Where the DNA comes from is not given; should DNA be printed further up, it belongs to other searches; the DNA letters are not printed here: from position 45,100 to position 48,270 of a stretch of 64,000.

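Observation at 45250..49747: Two tandem secreted coiled-coil proteins (956 and 519 aa) that each terminate in a ComEA-like helix-hairpin-helix domain with a shared atypical signature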

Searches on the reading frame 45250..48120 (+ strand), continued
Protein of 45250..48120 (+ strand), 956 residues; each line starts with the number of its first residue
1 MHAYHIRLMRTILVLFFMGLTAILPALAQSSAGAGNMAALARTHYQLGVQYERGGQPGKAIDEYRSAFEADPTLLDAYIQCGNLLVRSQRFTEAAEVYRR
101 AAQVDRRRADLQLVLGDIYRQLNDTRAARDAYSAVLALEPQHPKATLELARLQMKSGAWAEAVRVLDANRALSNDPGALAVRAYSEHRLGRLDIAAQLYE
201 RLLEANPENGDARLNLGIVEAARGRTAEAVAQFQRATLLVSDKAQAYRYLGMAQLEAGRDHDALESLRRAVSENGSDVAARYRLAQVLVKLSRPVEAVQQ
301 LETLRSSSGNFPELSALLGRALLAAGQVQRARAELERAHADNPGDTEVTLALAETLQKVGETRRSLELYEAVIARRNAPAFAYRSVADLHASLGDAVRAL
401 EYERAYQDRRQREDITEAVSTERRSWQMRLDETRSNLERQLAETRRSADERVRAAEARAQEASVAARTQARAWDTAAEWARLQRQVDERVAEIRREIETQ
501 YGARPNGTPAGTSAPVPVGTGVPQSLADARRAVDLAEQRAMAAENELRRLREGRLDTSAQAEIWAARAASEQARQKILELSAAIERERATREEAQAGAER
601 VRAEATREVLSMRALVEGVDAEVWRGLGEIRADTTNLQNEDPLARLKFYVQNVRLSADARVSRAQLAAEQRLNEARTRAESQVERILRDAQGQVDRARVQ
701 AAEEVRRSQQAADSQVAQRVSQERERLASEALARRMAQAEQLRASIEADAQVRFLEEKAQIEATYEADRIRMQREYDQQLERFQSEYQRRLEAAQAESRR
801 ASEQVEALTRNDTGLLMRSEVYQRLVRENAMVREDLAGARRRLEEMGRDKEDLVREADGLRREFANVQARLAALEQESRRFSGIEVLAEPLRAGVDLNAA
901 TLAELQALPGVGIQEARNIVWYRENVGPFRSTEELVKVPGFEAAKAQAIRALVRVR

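Call 37: predict_structure(alignment_id=A3)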
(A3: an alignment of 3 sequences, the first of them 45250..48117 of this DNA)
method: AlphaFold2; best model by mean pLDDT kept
length: 956 residues; sequences in the alignment: 3
mean_pLDDT: 69.7   pTM: 0.41
mean pLDDT of the five models: 69.7, 67.5, 67.4, 67.3, 66.4
residues with pLDDT >= 90: 255; 70-90: 201; 50-70: 317; < 50: 183
segments of 3 or more residues with pLDDT < 50: 1-5, 17-34, 472-475, 497-526, 553-556, 632-659, 755-780, 800-823, 876-893, 952-956
pLDDT, mean of each block of 10 residues (from residue 1): 49 52 40 60 93 92 95 91 94 95 90 95 93 93 94 93 91 91 95 95 92 95 92 94 93 91 95 88 91 90 77 85 91 92 86 91 91 81 89 85 83 67 63 69 73 71 60 49 60 52 33 31 48 64 60 50 64 67 68 68 68 62 56 46 44 45 53 55 54 55 57 58 59 58 56 47 37 44 55 55 41 39 50 59 60 68 68 48 35 60 73 80 79 72 66 42
secondary structure, 60 per line:
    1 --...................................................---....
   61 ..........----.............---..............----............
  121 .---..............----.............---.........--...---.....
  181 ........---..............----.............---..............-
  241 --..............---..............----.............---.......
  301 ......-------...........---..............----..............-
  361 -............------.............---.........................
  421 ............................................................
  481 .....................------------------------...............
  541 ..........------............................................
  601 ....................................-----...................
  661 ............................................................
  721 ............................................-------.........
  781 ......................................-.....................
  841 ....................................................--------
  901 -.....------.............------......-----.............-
elements in order (helices of 4 or more, strands of 3 or more residues): H3-53 H57-70 H75-87 H91-104 H109-121 H125-138 H143-155 H159-167 H176-188 H192-205 H210-222 H226-239 H243-256 H260-273 H278-290 H294-306 H314-324 H328-341 H346-359 H362-373 H380-392 H396-501 H526-550 H557-636 H642-764 H772-818 H820-892 H902-906 H913-925 H932-937 H943-955

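Call 52: find_related_loci(query=A1, collection=metagenome_contigs, flank=10000)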
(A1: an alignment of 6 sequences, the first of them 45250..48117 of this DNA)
Query A1 (956 aa) in metagenome_contigs; peptide patterns used: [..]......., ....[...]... (x = any residue, [..] = any of these).
340 stretches matched a pattern; 5 encode a relative of the query (tblastn E <= 1e-3); 5 distinct loci.
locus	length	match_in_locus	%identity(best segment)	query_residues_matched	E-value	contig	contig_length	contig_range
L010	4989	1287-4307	48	15-956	0e+0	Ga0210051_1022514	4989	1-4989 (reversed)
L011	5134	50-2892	59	494-956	4e-165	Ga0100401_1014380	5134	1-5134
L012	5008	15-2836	60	504-956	4e-165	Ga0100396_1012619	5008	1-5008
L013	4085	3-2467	66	580-956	6e-159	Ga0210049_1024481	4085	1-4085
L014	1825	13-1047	66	612-956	2e-155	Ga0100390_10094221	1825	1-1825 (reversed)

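Call 62: fold_search(model_id=the predicted structure, library=pdb)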
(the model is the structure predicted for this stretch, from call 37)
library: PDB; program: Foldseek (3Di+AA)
matches with E <= 10: 1284; with E <= 0.001: 573
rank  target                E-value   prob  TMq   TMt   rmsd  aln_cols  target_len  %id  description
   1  1w3b_A                3.4e-15  1.00  0.30  0.66   6.4       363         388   21  The superhelical TPR domain of O-linked GlcNAc transferase reveals structural similarities to importin alpha. (released 2004-09-09)
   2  6eou                  1.1e-14  1.00  0.23  0.55   9.2       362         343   22  O-GlcNAc transferase TPR domain with the intellectual disability associated mutation L254F (released 2018-05-09)
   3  7yea_A                2.7e-14  1.00  0.28  0.26  12.4       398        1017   21  Human O-GlcNAc transferase Dimer (released 2023-07-12)
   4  7ntf_A                4.9e-14  1.00  0.27  0.28   8.0       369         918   22  Cryo-EM structure of unliganded O-GlcNAc transferase (released 2021-11-17)
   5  7y4i_A                5.8e-14  1.00  0.29  0.33   6.6       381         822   16  Crystal structure of SPINDLY in complex with GDP (released 2022-12-07)
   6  9hvq_Q                7.1e-14  1.00  0.20  0.21  44.1       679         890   13  Structure of the transcribing Pol II-DSIF-PAF-SPT6-RECQL5 complex (released 2025-07-16)
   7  7yeh_A                8.1e-14  1.00  0.27  0.26  12.4       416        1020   22  Cryo-EM structure of human OGT-OGA complex (released 2023-07-12)
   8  8chy                  8.4e-14  1.00  0.26  0.85   4.0       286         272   26  Crystal structure of an 8-repeat consensus TPR superhelix with Zinc. (released 2024-02-21)
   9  9rtt_Q                8.4e-14  1.00  0.20  0.22  43.7       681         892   14  Activated Elongation Complex with IWS1 and ELOF1 (released 2025-09-03)
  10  8dtg_A                8.8e-14  1.00  0.30  0.35  10.7       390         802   20  Cryo-EM structure of Arabidopsis SPY alternative conformation 1 (released 2023-03-08)
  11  9qhb                  1.1e-13  1.00  0.25  0.81   5.0       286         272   25  Crystal structure of 16-repeat CTPR protein with eliminated coordination sites (released 2025-10-22)
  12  8dtf_A                1.9e-13  1.00  0.31  0.37  10.6       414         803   20  Cryo-EM structure of the full length Arabidopsis SPY with complete TPRs (released 2023-03-08)
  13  7y4i_B                3.5e-13  1.00  0.29  0.33   6.5       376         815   16  Crystal structure of SPINDLY in complex with GDP (released 2022-12-07)
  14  1w3b_B                3.8e-13  1.00  0.29  0.68   7.2       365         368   21  The superhelical TPR domain of O-linked GlcNAc transferase reveals structural similarities to importin alpha. (released 2004-09-09)
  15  8dth_B                8.9e-13  1.00  0.26  0.34   6.1       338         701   19  Cryo-EM structure of Arabidopsis SPY alternative conformation 2 (released 2023-03-08)
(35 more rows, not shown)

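Call 67: search_protein_families(library=padloc, proteins=[window:45250-48117:+], max_evalue=0.001)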
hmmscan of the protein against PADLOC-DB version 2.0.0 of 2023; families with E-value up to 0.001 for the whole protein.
window:45250-48117:+ (956 aa): 0 families
